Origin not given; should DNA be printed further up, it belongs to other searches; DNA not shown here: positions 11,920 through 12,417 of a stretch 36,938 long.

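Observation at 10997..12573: Three RnfB/CFeSP-type 4-Cys Fe-S modules tethered by Pro/Ala linkers to NuoB (x2) and NuoC (x1) in a NuoEFG-less complex I operon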

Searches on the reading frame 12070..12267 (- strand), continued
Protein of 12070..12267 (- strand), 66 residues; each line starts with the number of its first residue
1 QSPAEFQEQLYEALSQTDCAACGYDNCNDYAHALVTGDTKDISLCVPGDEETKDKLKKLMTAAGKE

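Call 44: fold_search(model_id=the predicted structure, library=pdb)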
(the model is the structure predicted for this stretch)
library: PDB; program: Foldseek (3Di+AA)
matches with E <= 10: 47; with E <= 0.001: 0
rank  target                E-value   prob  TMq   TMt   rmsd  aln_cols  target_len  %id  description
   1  2khm_MODEL_1_A        1.9e+00  0.06  0.27  0.15  14.1        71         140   13  Structure of the C-terminal non-repetitive domain of the spider dragline silk protein ADF-3 (released 2010-04-14)
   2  9nri_BX               2.3e+00  0.25  0.44  0.21   3.4        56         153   21  Methanosarcina acetivorans 50S subunit obtained from acetate-grown cells (released 2025-09-24)
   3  2lw4_MODEL_1_A        3.5e+00  0.12  0.43  0.27  10.2        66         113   20  Solution NMR Structure of Human Transcription Elongation Factor A protein 2, Central Domain, Northeast Structu (released 2012-09-19)
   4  8b9z_V                3.7e+00  0.06  0.33  0.22  11.0        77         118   16  Drosophila melanogaster complex I in the Active state (Dm1) (released 2023-01-18)
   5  9s0u_S                4.0e+00  0.09  0.41  0.27   9.8        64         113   16  State 3 MAP 3 RNA Pol II activated elongation complex with SETD2 bound to distal upstream H3 (released 2025-09-24)
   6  6odd_B                4.2e+00  0.05  0.27  0.25  10.4        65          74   12  Crystal structure of the human complex ACP-ISD11 (released 2019-11-27)
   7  8buu_9                4.2e+00  0.04  0.27  0.05  10.7        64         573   16  ARE-ABCF VmlR2 bound to a 70S ribosome (released 2023-04-05)
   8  3s9d_C                4.5e+00  0.04  0.29  0.20  12.8        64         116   11  binary complex between IFNa2 and IFNAR2 (released 2011-08-31)
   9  3hpg_G                4.5e+00  0.02  0.22  0.21  10.7        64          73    9  Visna virus integrase (residues 1-219) in complex with LEDGF IBD: examples of open integrase dimer-dimer interfaces (released 2009-07-28)
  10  5oym_E                4.8e+00  0.03  0.26  0.23  12.1        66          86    6  HIV Integrase Binding Domain of Lens Epithelium-Derived Growth Factor (released 2018-03-07)
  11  7sq3                  4.8e+00  0.02  0.27  0.13  12.8        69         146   16  Designed trefoil knot protein, variant 1 (released 2022-06-29)
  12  3hpg_I                4.8e+00  0.02  0.22  0.22  10.5        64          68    9  Visna virus integrase (residues 1-219) in complex with LEDGF IBD: examples of open integrase dimer-dimer interfaces (released 2009-07-28)
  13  9s3g_S                5.1e+00  0.08  0.41  0.29   9.8        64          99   16  State 1 MAP3 RNA Pol II activated elongation complex with SETD2 and upstream hexasome (released 2025-11-12)
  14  6rmu_C                5.1e+00  0.04  0.29  0.30  11.8        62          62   11  Crystal structure of disulphide-linked human C3d dimer in complex with Staphylococcus aureus complement subversion pro (released 2020-11-18)
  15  1ich                  5.1e+00  0.04  0.29  0.24   7.5        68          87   12  SOLUTION STRUCTURE OF THE TUMOR NECROSIS FACTOR RECEPTOR-1 DEATH DOMAIN (released 2002-04-01)
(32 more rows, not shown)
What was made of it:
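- The Foldseek search of the module model against PDB found nothing significant (call 44).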

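Call 45: find_encoding_contigs(protein=P0129, flank=10000, max_places=2)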
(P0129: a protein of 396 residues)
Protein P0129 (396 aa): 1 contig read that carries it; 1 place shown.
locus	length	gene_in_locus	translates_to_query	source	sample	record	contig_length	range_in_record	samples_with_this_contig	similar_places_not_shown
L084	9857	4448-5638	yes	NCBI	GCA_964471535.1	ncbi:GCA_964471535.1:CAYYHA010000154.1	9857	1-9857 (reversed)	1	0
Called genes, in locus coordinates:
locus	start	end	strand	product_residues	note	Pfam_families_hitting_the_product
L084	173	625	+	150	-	PF00507:Oxidored_q4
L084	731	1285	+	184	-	PF01058:Oxidored_q6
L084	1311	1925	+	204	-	PF00329:Complex1_30kDa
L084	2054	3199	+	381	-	PF00346:Complex1_49kDa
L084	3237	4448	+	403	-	PF00146:NADHdh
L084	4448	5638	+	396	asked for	PF12838:Fer4_7, PF13187:Fer4_9 (weak), PF13237:Fer4_10 (weak), PF13484:Fer4_16 (faint), PF00037:Fer4 (weak), PF04060:FeS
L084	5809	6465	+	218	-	PF00499:Oxidored_q3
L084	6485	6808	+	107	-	PF00420:Oxidored_q2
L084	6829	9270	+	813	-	PF00662:Proton_antipo_N, PF00361:Proton_antipo_M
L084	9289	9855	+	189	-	?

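Call 46: find_encoding_contigs(protein=P0199, flank=10000, max_places=2)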
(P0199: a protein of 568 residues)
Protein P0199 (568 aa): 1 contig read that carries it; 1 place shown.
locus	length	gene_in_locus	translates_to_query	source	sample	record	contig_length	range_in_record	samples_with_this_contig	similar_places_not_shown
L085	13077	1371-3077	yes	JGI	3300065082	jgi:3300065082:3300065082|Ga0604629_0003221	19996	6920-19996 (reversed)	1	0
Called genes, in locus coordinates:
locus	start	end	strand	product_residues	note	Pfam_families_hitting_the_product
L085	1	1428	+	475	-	?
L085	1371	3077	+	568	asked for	PF00667:FAD_binding_1, PF00175:NAD_binding_1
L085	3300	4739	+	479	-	PF13372:Alginate_exp (weak)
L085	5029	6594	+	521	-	PF13379:NMT1_2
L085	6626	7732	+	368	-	PF00528:BPD_transp_1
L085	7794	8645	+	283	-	PF00005:ABC_tran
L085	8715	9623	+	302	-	PF00005:ABC_tran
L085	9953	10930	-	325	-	PF13185:GAF_2 (faint)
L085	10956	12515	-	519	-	PF01590:GAF (weak), PF13185:GAF_2, PF00158:Sigma54_activat, PF14532:Sigma54_activ_2, PF00004:AAA (weak), PF07728:AAA_5, PF25601:AAA_lid_14, PF02954:HTH_8, +1 more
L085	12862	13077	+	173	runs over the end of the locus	-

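Call 47: find_encoding_contigs(protein=P0278, flank=10000, max_places=2)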
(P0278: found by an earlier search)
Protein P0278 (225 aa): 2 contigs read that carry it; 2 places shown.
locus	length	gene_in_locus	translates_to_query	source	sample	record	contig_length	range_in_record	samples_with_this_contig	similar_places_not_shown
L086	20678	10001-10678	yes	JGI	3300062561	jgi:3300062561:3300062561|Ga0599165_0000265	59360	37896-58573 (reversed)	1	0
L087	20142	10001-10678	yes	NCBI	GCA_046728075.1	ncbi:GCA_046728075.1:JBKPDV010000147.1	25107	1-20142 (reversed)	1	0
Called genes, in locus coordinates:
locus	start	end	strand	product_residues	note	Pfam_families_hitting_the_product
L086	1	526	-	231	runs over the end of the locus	PF00005:ABC_tran, PF13304:AAA_21 (faint)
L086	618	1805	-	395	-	PF12704:MacB_PCD, PF02687:FtsX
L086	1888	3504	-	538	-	PF01336:tRNA_anti-codon, PF00152:tRNA-synt_2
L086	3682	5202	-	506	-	-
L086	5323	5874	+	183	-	PF00156:Pribosyltran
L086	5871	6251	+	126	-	PF01042:Ribonuc_L-PSP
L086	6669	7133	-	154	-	PF13664:DUF4149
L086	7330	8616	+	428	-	PF13231:PMT_2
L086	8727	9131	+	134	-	-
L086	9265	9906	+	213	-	PF00753:Lactamase_B, PF23023:Anti-Pycsar_Apyc1 (faint), PF12706:Lactamase_B_2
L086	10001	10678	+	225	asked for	PF04060:FeS (weak)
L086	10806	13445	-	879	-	PF00672:HAMP, PF01590:GAF, PF13185:GAF_2, PF13492:GAF_3 (weak), PF00512:HisKA, PF02518:HATPase_c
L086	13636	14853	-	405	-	PF12704:MacB_PCD, PF02687:FtsX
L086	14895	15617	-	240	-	PF02463:SMC_N (faint), PF00005:ABC_tran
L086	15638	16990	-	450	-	PF25917:BSH_RND, PF25973:BSH_CzcB, PF25876:HH_MFP_RND, PF25954:Beta-barrel_RND_2, PF25990:Beta-barrel_YknX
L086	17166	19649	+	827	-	PF04055:Radical_SAM, PF01135:PCMT (weak), PF01209:Ubie_methyltran, PF06325:PrmA (weak), PF08241:Methyltransf_11, PF08242:Methyltransf_12, PF13649:Methyltransf_25, PF13847:Methyltransf_31, +1 more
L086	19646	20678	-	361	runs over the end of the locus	PF00005:ABC_tran, PF13304:AAA_21 (faint), PF08402:TOBE_2 (faint)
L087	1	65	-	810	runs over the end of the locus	PF02861:Clp_N, PF13191:AAA_16 (weak), PF00004:AAA, PF17871:AAA_lid_9, PF00158:Sigma54_activat (weak), PF07724:AAA_2, PF07728:AAA_5, PF10431:ClpB_D2-small, +6 more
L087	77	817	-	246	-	PF00005:ABC_tran, PF13304:AAA_21 (faint)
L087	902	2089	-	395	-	PF12704:MacB_PCD, PF02687:FtsX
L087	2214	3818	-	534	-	PF01336:tRNA_anti-codon, PF00152:tRNA-synt_2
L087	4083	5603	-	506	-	-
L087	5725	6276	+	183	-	PF00156:Pribosyltran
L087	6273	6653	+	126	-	PF01042:Ribonuc_L-PSP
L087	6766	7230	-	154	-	PF13664:DUF4149 (weak)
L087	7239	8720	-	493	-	PF13231:PMT_2, PF12250:AftA_N (weak)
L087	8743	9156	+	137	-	-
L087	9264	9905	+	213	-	PF00753:Lactamase_B, PF23023:Anti-Pycsar_Apyc1 (faint), PF12706:Lactamase_B_2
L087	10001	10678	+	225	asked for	PF04060:FeS (weak)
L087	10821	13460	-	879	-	PF00672:HAMP, PF01590:GAF, PF13185:GAF_2, PF13492:GAF_3 (weak), PF00512:HisKA, PF02518:HATPase_c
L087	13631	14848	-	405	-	PF12704:MacB_PCD, PF02687:FtsX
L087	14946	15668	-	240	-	PF02463:SMC_N (weak), PF00005:ABC_tran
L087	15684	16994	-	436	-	PF25917:BSH_RND, PF25973:BSH_CzcB, PF25876:HH_MFP_RND, PF25893:HH_CzcB (weak), PF25954:Beta-barrel_RND_2, PF25990:Beta-barrel_YknX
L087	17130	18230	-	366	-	PF01384:PHO4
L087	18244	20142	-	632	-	?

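Call 48: search_protein_families(library=pfam, proteins=[L085:1-1428:+, L004:1-1239:+, L004:1236-1649:+, P0134, P0143, P0199], max_evalue=0.01)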
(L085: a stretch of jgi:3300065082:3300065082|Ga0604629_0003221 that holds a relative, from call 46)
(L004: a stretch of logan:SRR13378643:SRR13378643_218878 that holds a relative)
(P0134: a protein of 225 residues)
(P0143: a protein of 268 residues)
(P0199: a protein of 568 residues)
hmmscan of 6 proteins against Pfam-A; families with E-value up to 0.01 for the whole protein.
L085:1-1428:+ (475 aa): 2 families
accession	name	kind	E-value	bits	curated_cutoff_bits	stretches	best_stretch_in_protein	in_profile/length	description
PF01077.27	NIR_SIR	-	6.2e-46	156.2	27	2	62-219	2-156/158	Nitrite and sulphite reductase 4Fe-4S domain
PF03460.22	NIR_SIR_ferr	-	2.1e-30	104.7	24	2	253-310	11-68/69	Nitrite/Sulfite reductase ferredoxin-like half domain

L004:1-1239:+ (412 aa): 2 families
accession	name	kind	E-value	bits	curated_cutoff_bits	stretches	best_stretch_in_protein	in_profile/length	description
PF01077.27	NIR_SIR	-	3.4e-53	179.8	27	2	2-158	2-155/158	Nitrite and sulphite reductase 4Fe-4S domain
PF03460.22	NIR_SIR_ferr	-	5.5e-21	74.5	24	1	184-250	1-68/69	Nitrite/Sulfite reductase ferredoxin-like half domain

L004:1236-1649:+ (137 aa): 1 family
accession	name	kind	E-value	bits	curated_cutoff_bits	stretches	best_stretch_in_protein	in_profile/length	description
PF04060.18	FeS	-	0.00021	21.4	23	1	90-120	3-33/33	Putative Fe-S cluster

P0134 (225 aa): 1 family
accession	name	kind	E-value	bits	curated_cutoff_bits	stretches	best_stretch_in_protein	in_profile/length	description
PF04060.18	FeS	-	1.5e-06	28.3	23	1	172-202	3-33/33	Putative Fe-S cluster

P0143 (268 aa): 1 family
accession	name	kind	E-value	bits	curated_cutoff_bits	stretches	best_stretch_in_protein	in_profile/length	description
PF04060.18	FeS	-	2.5e-06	27.5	23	1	221-251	3-33/33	Putative Fe-S cluster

P0199 (568 aa): 3 families
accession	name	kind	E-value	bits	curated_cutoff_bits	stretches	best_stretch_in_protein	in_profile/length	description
PF00667.26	FAD_binding_1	-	7.4e-29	101.4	32.3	2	204-272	5-75/222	FAD binding domain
PF00175.26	NAD_binding_1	-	3.4e-17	63.5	22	1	426-531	1-107/109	Oxidoreductase NAD-binding domain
PF04060.18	FeS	-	0.00085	19.4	23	1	134-164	3-33/33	Putative Fe-S cluster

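Call 55: find_encoding_contigs(protein=P0169, flank=10000, max_places=2)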
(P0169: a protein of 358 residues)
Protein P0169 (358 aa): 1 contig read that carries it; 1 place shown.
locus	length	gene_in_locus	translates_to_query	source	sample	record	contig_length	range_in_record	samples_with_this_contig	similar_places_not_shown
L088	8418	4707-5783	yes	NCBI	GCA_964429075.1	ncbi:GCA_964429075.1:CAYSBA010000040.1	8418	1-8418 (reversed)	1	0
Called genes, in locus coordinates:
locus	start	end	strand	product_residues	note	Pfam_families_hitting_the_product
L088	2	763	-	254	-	?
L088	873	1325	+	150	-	PF00507:Oxidored_q4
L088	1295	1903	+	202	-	PF01058:Oxidored_q6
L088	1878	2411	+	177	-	PF00329:Complex1_30kDa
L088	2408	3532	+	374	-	PF00346:Complex1_49kDa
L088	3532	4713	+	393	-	PF00146:NADHdh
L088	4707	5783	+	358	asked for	PF13183:Fer4_8 (faint), PF14697:Fer4_21 (faint), PF13237:Fer4_10, PF12838:Fer4_7, PF13187:Fer4_9, PF13484:Fer4_16 (faint), PF00037:Fer4, PF04060:FeS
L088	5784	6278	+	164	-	PF00499:Oxidored_q3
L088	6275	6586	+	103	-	PF00420:Oxidored_q2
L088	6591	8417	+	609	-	?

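Call 56: find_encoding_contigs(protein=P0154, flank=10000, max_places=2)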
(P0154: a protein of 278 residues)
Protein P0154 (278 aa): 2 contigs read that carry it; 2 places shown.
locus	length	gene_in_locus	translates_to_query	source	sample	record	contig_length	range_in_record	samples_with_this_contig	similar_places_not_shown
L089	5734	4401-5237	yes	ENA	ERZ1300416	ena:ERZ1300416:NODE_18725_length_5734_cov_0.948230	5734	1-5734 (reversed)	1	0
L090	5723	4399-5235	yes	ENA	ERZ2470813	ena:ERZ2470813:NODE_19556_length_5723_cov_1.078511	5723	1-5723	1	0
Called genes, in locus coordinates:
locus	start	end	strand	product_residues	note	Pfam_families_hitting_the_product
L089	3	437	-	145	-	?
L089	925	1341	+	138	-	-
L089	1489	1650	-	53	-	-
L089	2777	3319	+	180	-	-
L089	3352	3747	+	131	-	PF00507:Oxidored_q4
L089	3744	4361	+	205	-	PF01058:Oxidored_q6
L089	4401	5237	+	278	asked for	PF00329:Complex1_30kDa, PF04060:FeS (weak)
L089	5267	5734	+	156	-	?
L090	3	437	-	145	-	?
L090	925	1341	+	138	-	-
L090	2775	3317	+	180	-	-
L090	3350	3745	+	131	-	PF00507:Oxidored_q4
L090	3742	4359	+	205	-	PF01058:Oxidored_q6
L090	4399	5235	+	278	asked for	PF00329:Complex1_30kDa, PF04060:FeS (weak)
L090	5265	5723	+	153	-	?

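Call 57: list_cluster_members(proteins=[L084:2054-3196:+, L088:2408-3529:+, L089:3744-4358:+, P0160, P0159, P0241, P0158, P0121, P0131, P0143])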
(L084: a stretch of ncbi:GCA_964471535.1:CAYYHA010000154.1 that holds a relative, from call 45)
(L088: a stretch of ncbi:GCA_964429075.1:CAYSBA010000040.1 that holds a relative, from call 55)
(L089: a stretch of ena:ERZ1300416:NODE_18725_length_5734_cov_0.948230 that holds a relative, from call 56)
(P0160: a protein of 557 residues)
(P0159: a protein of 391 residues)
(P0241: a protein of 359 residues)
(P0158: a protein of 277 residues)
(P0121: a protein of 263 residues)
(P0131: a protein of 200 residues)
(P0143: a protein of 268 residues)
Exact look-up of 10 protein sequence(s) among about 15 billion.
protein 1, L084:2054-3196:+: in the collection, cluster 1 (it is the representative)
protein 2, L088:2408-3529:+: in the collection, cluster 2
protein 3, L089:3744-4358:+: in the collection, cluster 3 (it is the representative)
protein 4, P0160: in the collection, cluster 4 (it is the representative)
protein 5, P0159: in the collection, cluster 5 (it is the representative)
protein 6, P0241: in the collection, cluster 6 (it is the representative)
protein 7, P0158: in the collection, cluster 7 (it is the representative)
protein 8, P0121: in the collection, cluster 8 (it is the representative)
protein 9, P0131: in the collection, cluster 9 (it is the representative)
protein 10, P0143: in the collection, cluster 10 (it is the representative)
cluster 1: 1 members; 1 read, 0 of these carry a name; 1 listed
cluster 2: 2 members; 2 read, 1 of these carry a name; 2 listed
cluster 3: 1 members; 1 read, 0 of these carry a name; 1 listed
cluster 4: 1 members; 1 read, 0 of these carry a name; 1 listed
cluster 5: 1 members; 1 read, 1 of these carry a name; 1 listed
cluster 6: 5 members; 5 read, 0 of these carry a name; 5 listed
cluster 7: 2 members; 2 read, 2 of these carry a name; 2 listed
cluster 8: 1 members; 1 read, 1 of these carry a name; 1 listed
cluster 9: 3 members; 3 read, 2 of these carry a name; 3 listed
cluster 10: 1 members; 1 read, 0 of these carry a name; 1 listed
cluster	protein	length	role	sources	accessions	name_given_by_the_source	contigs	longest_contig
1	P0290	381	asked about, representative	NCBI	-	-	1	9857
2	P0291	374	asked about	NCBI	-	-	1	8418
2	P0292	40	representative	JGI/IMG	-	hypothetical protein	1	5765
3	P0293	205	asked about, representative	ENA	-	-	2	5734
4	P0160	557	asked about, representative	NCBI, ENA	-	-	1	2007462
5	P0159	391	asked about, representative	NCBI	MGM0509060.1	MAG: RnfABCDGE type electron transport complex subunit B [Fusobacteriota bacterium]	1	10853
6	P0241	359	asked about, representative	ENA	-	-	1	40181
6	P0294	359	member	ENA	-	-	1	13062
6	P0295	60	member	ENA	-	-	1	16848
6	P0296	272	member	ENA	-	-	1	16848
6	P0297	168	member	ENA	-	-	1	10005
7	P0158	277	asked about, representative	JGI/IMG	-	NADH-quinone oxidoreductase subunit I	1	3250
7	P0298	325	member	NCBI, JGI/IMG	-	NADH-quinone oxidoreductase subunit I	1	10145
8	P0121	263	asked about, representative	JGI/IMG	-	Na+-translocating ferredoxin:NAD+ oxidoreductase RNF subunit RnfB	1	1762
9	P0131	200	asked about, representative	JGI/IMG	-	hypothetical protein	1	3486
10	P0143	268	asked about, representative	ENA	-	-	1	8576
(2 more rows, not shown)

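Call 70: search_protein_families(library=pfam, alignment_id=A3, max_evalue=0.001)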
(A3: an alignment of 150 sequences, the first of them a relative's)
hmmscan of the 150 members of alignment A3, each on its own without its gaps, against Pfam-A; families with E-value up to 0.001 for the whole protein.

A. member 1, P0121 (263 aa): 3 families
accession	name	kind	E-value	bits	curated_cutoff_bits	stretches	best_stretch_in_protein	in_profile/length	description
PF04060.18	FeS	-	8e-24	83.5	23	3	207-238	1-31/33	Putative Fe-S cluster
PF13689.11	DUF4154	-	2.3e-06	28.2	24.9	0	136-177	25-65/143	YfiR/HmsC-like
PF18892.5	DUF5651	-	0.0004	20.6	27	0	100-125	4-30/53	Family of unknown function (DUF5651)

B. families by the number of members that match (of 150 scanned): 27 families (the first 25 are shown)
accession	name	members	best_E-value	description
PF04060.18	FeS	150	1.5e-53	Putative Fe-S cluster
PF00667.26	FAD_binding_1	43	2.8e-35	FAD binding domain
PF00175.26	NAD_binding_1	15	6e-18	Oxidoreductase NAD-binding domain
PF00037.32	Fer4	5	8.9e-36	4Fe-4S binding domain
PF14697.11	Fer4_21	5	1.3e-34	4Fe-4S dicluster domain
PF12838.12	Fer4_7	5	9.8e-28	4Fe-4S dicluster domain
PF13187.11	Fer4_9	5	1.5e-20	4Fe-4S dicluster domain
PF13484.11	Fer4_16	5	3.1e-15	4Fe-4S double cluster binding domain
PF13237.11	Fer4_10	4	5.2e-23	4Fe-4S dicluster domain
PF12797.12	Fer4_2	4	3e-16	4Fe-4S binding domain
PF12837.12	Fer4_6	3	1.4e-24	4Fe-4S binding domain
PF13183.11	Fer4_8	3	3.8e-08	4Fe-4S dicluster domain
PF13534.11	Fer4_17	3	4.8e-05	4Fe-4S dicluster domain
PF00329.25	Complex1_30kDa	2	1.3e-44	Respiratory-chain NADH dehydrogenase, 30 Kd subunit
PF25160.1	LdpA_Fe-S-bd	2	2.7e-16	LdpA Fe-S cluster-binding domain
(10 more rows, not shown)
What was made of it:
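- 43 of the 150 best representative clusters carry FAD_binding_1, and one carries NIR_SIR (call 70).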

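Call 73: find_homologous_proteins(query=P0129, max_evalue=1e-20)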
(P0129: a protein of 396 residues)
Query P0129 (396 aa): 898 proteins with E <= 1e-20 among 8000 candidates; the best 120 are listed.
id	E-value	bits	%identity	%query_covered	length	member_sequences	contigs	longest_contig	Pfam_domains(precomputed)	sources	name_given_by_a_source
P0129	1.6e-265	899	100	100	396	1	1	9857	PF04060.19,PF00037.33,PF13484.12,PF12838.13,PF13237.12,PF13187.12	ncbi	-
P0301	9.0e-172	590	68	99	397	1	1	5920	PF04060.19,PF00037.33,PF12838.13,PF13183.12,PF13187.12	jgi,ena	-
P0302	8.5e-137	475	72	75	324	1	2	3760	PF14697.12,PF04060.19,PF00037.33,PF13484.12,PF12838.13,PF13237.12,PF13187.12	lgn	-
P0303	1.7e-136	474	69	79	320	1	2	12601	PF14697.12,PF04060.19,PF00037.33,PF13484.12,PF12838.13,PF13237.12,PF13183.12,PF13187.12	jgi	jgi:NADH-quinone oxidoreductase subunit I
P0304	3.9e-110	387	49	98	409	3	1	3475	PF04060.19,PF00037.33,PF12838.13,PF13237.12,PF13187.12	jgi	jgi:NADH-quinone oxidoreductase subunit I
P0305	2.3e-109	384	49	98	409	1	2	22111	PF04060.19,PF00037.33,PF13484.12,PF12838.13,PF13237.12,PF13187.12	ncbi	-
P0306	3.7e-109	384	48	97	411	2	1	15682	PF04060.19,PF00037.33,PF13484.12,PF12838.13,PF13237.12,PF13187.12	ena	-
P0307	6.3e-108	380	49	97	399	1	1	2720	PF04060.19,PF00037.33,PF12838.13,PF13237.12,PF13187.12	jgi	jgi:NADH-quinone oxidoreductase subunit I/NAD(P)H-quinone oxidoreductase subunit I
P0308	8.0e-108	379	47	98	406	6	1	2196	PF04060.19,PF00037.33,PF13484.12,PF12838.13,PF13237.12,PF13187.12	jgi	jgi:NADH-quinone oxidoreductase subunit I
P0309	1.7e-107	378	48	98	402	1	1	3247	PF04060.19,PF00037.33,PF13484.12,PF12838.13,PF13237.12,PF13187.12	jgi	jgi:NADH-quinone oxidoreductase subunit I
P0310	1.8e-107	378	48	98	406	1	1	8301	PF04060.19,PF00037.33,PF12838.13,PF13237.12,PF13187.12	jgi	jgi:NADH-quinone oxidoreductase subunit I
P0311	3.0e-107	377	47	98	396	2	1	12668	PF04060.19,PF00037.33,PF13484.12,PF12838.13,PF13237.12,PF13187.12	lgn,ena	-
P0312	5.8e-107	376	47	98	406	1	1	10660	PF04060.19,PF00037.33,PF13484.12,PF12838.13,PF13237.12,PF13187.12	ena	-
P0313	7.7e-107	376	48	98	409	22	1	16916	PF04060.19,PF00037.33,PF13484.12,PF12838.13,PF13237.12,PF13187.12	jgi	jgi:NADH-quinone oxidoreductase subunit I/NAD(P)H-quinone oxidoreductase subunit I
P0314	1.8e-106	375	47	98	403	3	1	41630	PF04060.19,PF00037.33,PF13484.12,PF12838.13,PF13237.12,PF13187.12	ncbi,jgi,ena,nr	ncbi:MAG TPA: (Fe-S)-binding protein [Myxococcales bacterium]|nr:(Fe-S)-binding protein [Myxococcale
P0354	5.5e-104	367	48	98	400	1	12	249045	PF04060.19,PF00037.33,PF13484.12,PF12838.13,PF13237.12,PF13187.12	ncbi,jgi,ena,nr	ncbi:MAG: 4Fe-4S dicluster domain-containing protein [Deltaproteobacteria bacterium]|nr:MAG: 4Fe-4S 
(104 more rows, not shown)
